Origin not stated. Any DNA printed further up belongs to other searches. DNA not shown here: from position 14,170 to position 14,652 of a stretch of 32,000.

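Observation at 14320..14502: A 60-aa ORF that is essentially a free-standing sorting signal, next to an anchorless adhesin and in the same locus as an extra sortase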

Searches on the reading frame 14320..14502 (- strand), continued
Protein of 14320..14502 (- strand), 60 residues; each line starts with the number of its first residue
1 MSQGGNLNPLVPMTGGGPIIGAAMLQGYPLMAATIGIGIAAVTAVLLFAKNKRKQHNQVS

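Call 30: find_encoding_contigs(protein=P0014, flank=10000, max_places=3)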
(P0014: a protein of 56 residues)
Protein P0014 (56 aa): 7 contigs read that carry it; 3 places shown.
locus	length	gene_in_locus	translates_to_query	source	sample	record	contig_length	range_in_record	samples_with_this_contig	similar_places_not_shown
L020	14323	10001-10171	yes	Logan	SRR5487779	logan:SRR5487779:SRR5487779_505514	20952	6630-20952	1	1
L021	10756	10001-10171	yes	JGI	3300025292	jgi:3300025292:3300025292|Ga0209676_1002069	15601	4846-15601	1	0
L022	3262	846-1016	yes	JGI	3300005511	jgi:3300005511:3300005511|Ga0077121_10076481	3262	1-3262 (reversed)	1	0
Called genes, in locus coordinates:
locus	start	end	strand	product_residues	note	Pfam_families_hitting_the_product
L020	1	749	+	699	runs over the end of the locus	PF14488:DUF4434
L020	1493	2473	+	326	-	PF00535:Glycos_transf_2, PF10111:Glyco_tranf_2_2, PF13641:Glyco_tranf_2_3 (weak)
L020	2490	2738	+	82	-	PF04138:GtrA_DPMS_TM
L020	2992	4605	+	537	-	-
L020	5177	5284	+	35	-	-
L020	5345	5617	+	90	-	-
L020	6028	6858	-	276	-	PF00194:Carb_anhydrase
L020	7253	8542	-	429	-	PF00535:Glycos_transf_2, PF13641:Glyco_tranf_2_3, PF13506:Glyco_transf_21, PF13632:Glyco_trans_2_3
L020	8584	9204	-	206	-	PF04203:Sortase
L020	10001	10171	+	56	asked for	-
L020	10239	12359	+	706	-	PF11974:bMG3 (faint), PF13620:CarboxypepD_reg, PF17210:SdrD_B, PF17210:SdrD_B, PF13620:CarboxypepD_reg (weak), PF02368:Big_2, PF26918:Ig_Eae (weak), PF02368:Big_2 (weak), +2 more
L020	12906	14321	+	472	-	?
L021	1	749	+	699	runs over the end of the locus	PF14488:DUF4434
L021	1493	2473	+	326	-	PF00535:Glycos_transf_2, PF10111:Glyco_tranf_2_2, PF13641:Glyco_tranf_2_3 (weak)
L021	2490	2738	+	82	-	PF04138:GtrA_DPMS_TM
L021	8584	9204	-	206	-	PF04203:Sortase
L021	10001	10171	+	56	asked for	-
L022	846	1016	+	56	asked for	-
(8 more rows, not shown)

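Call 31: search_protein_families(library=ncbifam, proteins=[L011:16741-18027:+, L011:18056-18925:+, L011:14296-15795:+, L011:16074-16700:+, L020:7253-8542:-, L020:6028-6858:-, L020:8584-9204:-, L020:2992-4605:+, L020:12906-14321:+, L020:1493-2473:+], max_evalue=0.001)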
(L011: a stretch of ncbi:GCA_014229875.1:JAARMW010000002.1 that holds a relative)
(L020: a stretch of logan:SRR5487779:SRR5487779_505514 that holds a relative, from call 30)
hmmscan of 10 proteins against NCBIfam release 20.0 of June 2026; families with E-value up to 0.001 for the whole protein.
L011:16741-18027:+ (428 aa): 16 families
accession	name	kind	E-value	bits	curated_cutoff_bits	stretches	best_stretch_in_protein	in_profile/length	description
NF053846.1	glyco_with_XrtP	equivalog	3e-96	322.8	520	1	5-428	2-440/440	XrtP-associated glycosyltransferase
TIGR03937.1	PgaC_IcaA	equivalog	3e-26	92.3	422.3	1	38-359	35-343/407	poly-beta-1,6-N-acetyl-D-glucosamine synthase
NF041865.1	EpsU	equivalog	2.2e-14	53.3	700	1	24-290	16-272/394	exopolysaccharide biosynthesis GT2 family glycosyltransferase EpsU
TIGR04242.1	nodulat_NodC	equivalog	1.7e-09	37.2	550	1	47-284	48-285/395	chitooligosaccharide synthase NodC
TIGR04283.1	glyco_like_mftF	equivalog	4.6e-09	36.2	182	1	52-246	4-169/221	TIGR04283 family arsenosugar biosynthesis glycosyltransferase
TIGR03965.1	mycofact_glyco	equivalog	2e-08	33.6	280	1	43-176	70-191/467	mycofactocin biosynthesis glycosyltransferase MftF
TIGR03030.1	CelA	equivalog_domain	4.6e-08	31.6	699.1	1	234-334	328-426/714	UDP-forming cellulose synthase catalytic subunit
TIGR03469.1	HpnB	hypoth_equivalog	1.8e-06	27.2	379.25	1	48-98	45-96/386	hopene-associated glycosyltransferase HpnB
NF045692.1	OglycostaseCruG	equivalog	1.9e-06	27.1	600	1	51-131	45-128/386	2'-O-glycosyltransferase CruG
NF047683.1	TeichurnBiosyTuaG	equivalog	3.1e-06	27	400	1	52-104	11-63/252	teichuronic acid biosynthesis protein TuaG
TIGR03111.1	glyc2_xrt_Gpos1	hypoth_equivalog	3.9e-06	25.9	363.95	1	49-318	51-321/439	TIGR03111 family XrtG-associated glycosyltransferase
NF050050.1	ProtGlycPglI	equivalog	0.00011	21.7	500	1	52-104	7-59/306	GalNAc(5)-diNAcBac-PP-undecaprenol beta-1,3-glucosyltransferase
TIGR04182.1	glyco_TIGR04182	equivalog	0.00013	21.5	325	1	51-129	4-73/293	S-layer glycoprotein N-glycosyltransferase AglJ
NF010496.0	PRK13915.1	equivalog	0.00026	20.2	262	1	51-120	35-108/307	glucosyl-3-phosphoglycerate synthase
NF007482.0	PRK10073.1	equivalog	0.00028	20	423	1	51-123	10-84/334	glycosyltransferase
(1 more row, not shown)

L011:18056-18925:+ (289 aa): 1 family
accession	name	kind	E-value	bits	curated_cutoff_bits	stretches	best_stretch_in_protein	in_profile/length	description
NF045774.1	cytochro_C551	exception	0.00035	20.5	118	1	2-53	1-48/110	cytochrome c551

L011:14296-15795:+ (499 aa): 0 families

L011:16074-16700:+ (208 aa): 5 families
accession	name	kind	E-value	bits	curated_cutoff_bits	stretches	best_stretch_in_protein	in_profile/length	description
NF033748.1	class_F_sortase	subfamily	2.3e-27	95.5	166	1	72-201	18-150/155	class F sortase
TIGR03784.1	marine_sortase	equivalog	2.9e-07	30.3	158.25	1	106-201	85-172/174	class GN sortase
NF033747.1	class_E_sortase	subfamily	1.5e-06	28.2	160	1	101-191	102-196/211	class E sortase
NF033745.1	class_C_sortase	subfamily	3.3e-06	27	160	1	108-188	131-208/220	class C sortase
TIGR01076.1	sortase_fam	subfamily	5.3e-06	26.3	39.35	0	104-186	32-113/136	sortase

L020:7253-8542:- (429 aa): 11 families
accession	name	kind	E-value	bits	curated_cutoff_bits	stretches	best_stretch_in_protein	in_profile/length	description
NF053846.1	glyco_with_XrtP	equivalog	9.8e-99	331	520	1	15-425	12-439/440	XrtP-associated glycosyltransferase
TIGR03937.1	PgaC_IcaA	equivalog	2.1e-23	82.9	422.3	1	36-353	35-338/407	poly-beta-1,6-N-acetyl-D-glucosamine synthase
NF041865.1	EpsU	equivalog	1.2e-16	60.7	700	1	25-303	17-287/394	exopolysaccharide biosynthesis GT2 family glycosyltransferase EpsU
TIGR03030.1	CelA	equivalog_domain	5.6e-09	34.6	699.1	1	232-330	327-427/714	UDP-forming cellulose synthase catalytic subunit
TIGR03111.1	glyc2_xrt_Gpos1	hypoth_equivalog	2.3e-08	33.3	363.95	1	5-335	5-335/439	TIGR03111 family XrtG-associated glycosyltransferase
TIGR03965.1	mycofact_glyco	equivalog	2.5e-07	30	280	1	50-177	78-193/467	mycofactocin biosynthesis glycosyltransferase MftF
NF045692.1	OglycostaseCruG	equivalog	3.7e-07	29.4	600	1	49-156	44-145/386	2'-O-glycosyltransferase CruG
TIGR04283.1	glyco_like_mftF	equivalog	6.6e-07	29.1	182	1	52-102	5-52/221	TIGR04283 family arsenosugar biosynthesis glycosyltransferase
TIGR03469.1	HpnB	hypoth_equivalog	1.8e-06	27.2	379.25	1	16-104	13-108/386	hopene-associated glycosyltransferase HpnB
NF010496.0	PRK13915.1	equivalog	1.6e-05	24.1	262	1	50-119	35-108/307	glucosyl-3-phosphoglycerate synthase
NF047683.1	TeichurnBiosyTuaG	equivalog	2.2e-05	24.2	400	1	52-104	12-66/252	teichuronic acid biosynthesis protein TuaG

L020:6028-6858:- (276 aa): 0 families

L020:8584-9204:- (206 aa): 4 families
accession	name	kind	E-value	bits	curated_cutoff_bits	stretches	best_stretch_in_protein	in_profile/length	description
NF033748.1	class_F_sortase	subfamily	2e-24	86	166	1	55-195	8-151/155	class F sortase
TIGR03784.1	marine_sortase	equivalog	9.1e-08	31.9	158.25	1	94-179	80-158/174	class GN sortase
NF033747.1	class_E_sortase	subfamily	2.9e-07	30.5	160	1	88-183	90-195/211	class E sortase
NF033745.1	class_C_sortase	subfamily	6.5e-05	22.8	160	1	99-182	129-209/220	class C sortase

L020:2992-4605:+ (537 aa): 0 families

L020:12906-14321:+ (472 aa): 8 families
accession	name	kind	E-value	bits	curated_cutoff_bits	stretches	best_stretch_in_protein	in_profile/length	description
TIGR03921.1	T7SS_mycosin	equivalog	2.4e-47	161.8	278.75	2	213-438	21-270/353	type VII secretion-associated serine protease mycosin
TIGR03895.1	protease_PatA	subfamily_domain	3.3e-20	72.4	421.05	1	245-413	1-178/606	PatA/PatG family cyanobactin maturation protease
NF033595.1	denti_PrtP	equivalog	6.1e-20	71.4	300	2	176-270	184-276/606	dentilisin complex serine proteinase subunit PrtP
NF040553.1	SGO_0316_fam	subfamily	7.7e-18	63.6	1400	2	163-318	268-442/1486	SGO_0316/SGO_0317 family LPXTG-anchored serine peptidase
NF051851.1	AtpSerPepEprS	equivalog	1.1e-16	60.1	1700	2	321-430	222-336/988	autotransporter serine peptidase EprS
NF040809.1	germ_prot_CspBA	exception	2.5e-14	51.9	1250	2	368-412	429-473/1099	bifunctional germination protease/germinant receptor pseudoprotease CspBA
NF049966.1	QH_SP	equivalog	5e-11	42.4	165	1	221-433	21-213/219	subtilisin-like serine protease QhpE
NF040808.2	CspC_non_triad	exception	7.7e-06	24.6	675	1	371-413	457-499/556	bile acid germinant receptor pseudoprotease CspC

L020:1493-2473:+ (326 aa): 18 families
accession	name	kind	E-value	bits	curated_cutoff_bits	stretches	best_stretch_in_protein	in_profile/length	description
NF047588.1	GlcsyltransPgfSStrep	equivalog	1.2e-93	313.7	500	1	4-307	3-306/308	glycosyltransferase PgfS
NF007986.1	PRK10714.1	equivalog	8.8e-54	182.6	529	1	2-305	6-310/316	undecaprenyl-phosphate 4-deoxy-4-formamido-L-arabinose transferase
TIGR03937.1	PgaC_IcaA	equivalog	1.3e-16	60.6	422.3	1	2-96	45-135/407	poly-beta-1,6-N-acetyl-D-glucosamine synthase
TIGR04283.1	glyco_like_mftF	equivalog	4.9e-11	42.6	182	1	4-109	1-95/221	TIGR04283 family arsenosugar biosynthesis glycosyltransferase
NF041875.1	EPS_EpsD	equivalog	1.3e-10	41.2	370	1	5-111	2-104/325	exopolysaccharide biosynthesis glycosyltransferase EpsD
NF047683.1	TeichurnBiosyTuaG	equivalog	1.6e-10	41.1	400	1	3-99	7-99/252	teichuronic acid biosynthesis protein TuaG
NF007482.0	PRK10073.1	equivalog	8.7e-10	38.1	423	1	3-103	7-102/334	glycosyltransferase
TIGR04242.1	nodulat_NodC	equivalog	1.2e-08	34.3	550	1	4-104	50-149/395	chitooligosaccharide synthase NodC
TIGR03111.1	glyc2_xrt_Gpos1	hypoth_equivalog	2e-08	33.5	363.95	1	3-146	50-190/439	TIGR03111 family XrtG-associated glycosyltransferase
TIGR04182.1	glyco_TIGR04182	equivalog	4.3e-08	32.9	325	1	4-125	2-112/293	S-layer glycoprotein N-glycosyltransferase AglJ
NF050050.1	ProtGlycPglI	equivalog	1.1e-07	31.6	500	1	2-120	2-117/306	GalNAc(5)-diNAcBac-PP-undecaprenol beta-1,3-glucosyltransferase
NF010496.0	PRK13915.1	equivalog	2.7e-07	30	262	1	2-102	31-132/307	glucosyl-3-phosphoglycerate synthase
NF038302.1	EPS_HpsE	equivalog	2.7e-06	26.6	300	1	4-106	3-106/307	hormogonium polysaccharide biosynthesis glycosyltransferase HpsE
TIGR03965.1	mycofact_glyco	equivalog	1.9e-05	23.7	280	1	2-98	74-166/467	mycofactocin biosynthesis glycosyltransferase MftF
NF058614.1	PPMAGASynPpgS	equivalog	2.4e-05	23.8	370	1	5-133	3-121/226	polyprenyl-phospho-N-acetylgalactosaminyl synthase PpgS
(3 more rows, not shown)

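Call 35: find_related_loci(query=A4, collection=metagenome_contigs, flank=10000)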
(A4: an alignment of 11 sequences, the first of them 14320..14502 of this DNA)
Query A4 (60 aa) in metagenome_contigs; peptide patterns used: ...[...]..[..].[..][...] (x = any residue, [..] = any of these).
46 stretches matched a pattern; 1 encode a relative of the query (tblastn E <= 1e-3); 1 distinct loci.
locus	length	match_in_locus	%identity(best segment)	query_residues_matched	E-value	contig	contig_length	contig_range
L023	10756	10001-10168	47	1-58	5e-12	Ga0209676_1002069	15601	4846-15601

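Call 39: find_homologous_proteins(query=L011:16074-16697:+, max_evalue=1e-10)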
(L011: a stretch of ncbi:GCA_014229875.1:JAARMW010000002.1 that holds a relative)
Query L011:16074-16697:+ (208 aa): 14 proteins with E <= 1e-10 among 399 candidates.
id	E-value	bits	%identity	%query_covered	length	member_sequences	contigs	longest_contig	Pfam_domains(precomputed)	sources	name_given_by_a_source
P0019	1.4e-129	448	97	100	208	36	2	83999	PF04203.19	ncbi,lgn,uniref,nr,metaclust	ncbi:class F sortase [Listeria riparia]|uniref:Peptidase C60 sortase A and B n=1 Tax=Listeria ripari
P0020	5.2e-106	371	80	100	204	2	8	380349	PF04203.19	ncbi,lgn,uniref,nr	ncbi:class F sortase [Listeria booriae]|uniref:class F sortase n=1 Tax=Listeria booriae TaxID=155212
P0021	1.6e-105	369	80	100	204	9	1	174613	PF04203.19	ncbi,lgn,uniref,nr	ncbi:class F sortase [Listeria booriae]|uniref:class F sortase n=1 Tax=Listeria booriae TaxID=155212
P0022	6.9e-105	367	79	100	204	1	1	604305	PF04203.19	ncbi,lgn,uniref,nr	ncbi:class F sortase [Listeria booriae]|uniref:Class F sortase n=1 Tax=Listeria booriae TaxID=155212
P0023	8.9e-105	367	79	100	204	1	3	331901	PF04203.19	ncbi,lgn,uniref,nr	ncbi:class F sortase [Listeria booriae]|uniref:Class F sortase n=1 Tax=Listeria booriae TaxID=155212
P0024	1.3e-104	366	79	100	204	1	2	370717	PF04203.19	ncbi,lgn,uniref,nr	ncbi:class F sortase [Listeria booriae]|uniref:Class F sortase n=1 Tax=Listeria booriae TaxID=155212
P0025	2.3e-104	365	79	100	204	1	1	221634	PF04203.19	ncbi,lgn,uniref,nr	ncbi:class F sortase [Listeria booriae]|uniref:class F sortase n=1 Tax=Listeria booriae TaxID=155212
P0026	3.0e-76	274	79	76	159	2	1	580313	PF04203.19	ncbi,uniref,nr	ncbi:class F sortase [Listeria riparia]|uniref:Uncharacterized protein n=1 Tax=Listeria riparia FSL 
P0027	5.0e-65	237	52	99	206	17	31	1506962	PF04203.19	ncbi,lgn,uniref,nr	ncbi:class F sortase [Listeria booriae]|uniref:Class F sortase n=1 Tax=Listeria booriae TaxID=155212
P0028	4.1e-60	221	53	96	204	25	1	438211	PF04203.19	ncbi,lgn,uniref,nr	ncbi:class F sortase [Listeria booriae]|uniref:class F sortase n=1 Tax=Listeria booriae TaxID=155212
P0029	5.4e-58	214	52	99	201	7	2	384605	PF04203.19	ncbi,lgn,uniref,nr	ncbi:class F sortase [Listeria booriae]|uniref:class F sortase n=1 Tax=Listeria booriae TaxID=155212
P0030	2.8e-54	202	55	83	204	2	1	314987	PF04203.19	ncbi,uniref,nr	ncbi:class F sortase [Listeria newyorkensis]|uniref:class F sortase n=1 Tax=Listeria newyorkensis Ta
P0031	5.9e-18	83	34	83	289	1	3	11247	PF04203.19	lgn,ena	-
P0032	3.4e-13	68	37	59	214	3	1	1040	PF04203.19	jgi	jgi:sortase (surface protein transpeptidase)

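Call 43: search_protein_families(library=ncbifam, alignment_id=A4, max_evalue=10)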
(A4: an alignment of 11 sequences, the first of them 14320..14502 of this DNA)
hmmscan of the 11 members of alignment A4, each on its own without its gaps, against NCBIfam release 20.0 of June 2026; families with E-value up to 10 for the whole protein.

A. member 1, window:14320-14502:- (60 aa): 1 family
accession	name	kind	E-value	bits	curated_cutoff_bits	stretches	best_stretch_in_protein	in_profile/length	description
TIGR01167.1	LPXTG_anchor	domain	4.7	8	15.9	0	33-54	14-33/34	LPXTG cell wall anchor domain-containing protein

B. families by the number of members that match (of 11 scanned): 7 families
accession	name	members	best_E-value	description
TIGR01167.1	LPXTG_anchor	3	0.073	LPXTG cell wall anchor domain-containing protein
NF006295.0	PRK08482.1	1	0.012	F0F1 ATP synthase subunit C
NF033507.3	Loki-CTERM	1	0.017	Loki-CTERM sorting domain-containing protein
NF038356.1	actino_DLW39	1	0.036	DLW-39 family protein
NF053549.1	FtsL_Actino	1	0.052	cell division protein FtsL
NF009545.0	PRK12933.1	1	0.12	protein translocase subunit SecD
NF010560.0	PRK13955.1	1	0.13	large conductance mechanosensitive channel protein MscL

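Call 44: search_protein_families(library=pfam, alignment_id=A4, max_evalue=10)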
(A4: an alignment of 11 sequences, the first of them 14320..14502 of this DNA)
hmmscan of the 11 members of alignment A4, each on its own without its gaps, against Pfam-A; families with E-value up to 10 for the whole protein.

A. member 1, window:14320-14502:- (60 aa): 1 family
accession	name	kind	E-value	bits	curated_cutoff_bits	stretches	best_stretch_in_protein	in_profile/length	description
PF00746.26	Gram_pos_anchor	-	0.59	10.6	20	1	35-56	21-42/43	LPXTG cell wall anchor motif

B. families by the number of members that match (of 11 scanned): 6 families
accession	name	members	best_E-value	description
PF00746.26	Gram_pos_anchor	5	0.59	LPXTG cell wall anchor motif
PF13829.11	DUF4191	1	0.055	Domain of unknown function (DUF4191)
PF20988.2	SidF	1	0.062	Phosphoinositide phosphatase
PF04418.17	DUF543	1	0.11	Domain of unknown function (DUF543)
PF21314.2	TM_ErbB1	1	0.76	Epidermal growth factor receptor transmembrane-juxtamembrane segment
PF19029.5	DUF883_C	1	9.2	DUF883 C-terminal glycine zipper region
